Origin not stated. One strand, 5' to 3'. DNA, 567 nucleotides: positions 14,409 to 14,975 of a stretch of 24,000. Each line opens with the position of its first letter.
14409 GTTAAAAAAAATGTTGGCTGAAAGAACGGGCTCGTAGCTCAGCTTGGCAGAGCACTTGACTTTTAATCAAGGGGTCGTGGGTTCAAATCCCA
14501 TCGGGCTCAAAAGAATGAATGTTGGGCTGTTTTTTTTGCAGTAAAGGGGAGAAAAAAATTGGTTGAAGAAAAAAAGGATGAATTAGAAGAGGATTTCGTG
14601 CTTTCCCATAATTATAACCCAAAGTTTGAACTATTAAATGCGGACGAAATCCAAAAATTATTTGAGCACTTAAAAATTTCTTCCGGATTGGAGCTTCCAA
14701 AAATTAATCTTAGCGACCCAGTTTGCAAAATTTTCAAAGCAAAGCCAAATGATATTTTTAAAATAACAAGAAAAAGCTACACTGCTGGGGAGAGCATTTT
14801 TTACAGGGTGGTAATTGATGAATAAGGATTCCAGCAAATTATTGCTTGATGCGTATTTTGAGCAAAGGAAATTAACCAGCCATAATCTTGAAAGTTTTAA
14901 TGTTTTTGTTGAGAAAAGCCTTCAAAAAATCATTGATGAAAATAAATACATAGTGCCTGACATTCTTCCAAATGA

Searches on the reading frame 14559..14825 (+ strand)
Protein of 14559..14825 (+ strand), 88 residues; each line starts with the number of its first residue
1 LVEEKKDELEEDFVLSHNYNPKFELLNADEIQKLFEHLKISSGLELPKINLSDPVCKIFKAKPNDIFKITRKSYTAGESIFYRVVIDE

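Call 57: search_protein_families(library=pfam, proteins=[window:14559-14825:+], max_evalue=0.001)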
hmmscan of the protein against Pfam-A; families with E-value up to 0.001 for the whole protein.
window:14559-14825:+ (88 aa): 1 family
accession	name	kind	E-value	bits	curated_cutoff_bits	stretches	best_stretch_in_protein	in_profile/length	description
PF01191.24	RNA_pol_Rpb5_C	-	3.5e-22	78.4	23.5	1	14-85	3-73/73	RNA polymerase Rpb5, C-terminal domain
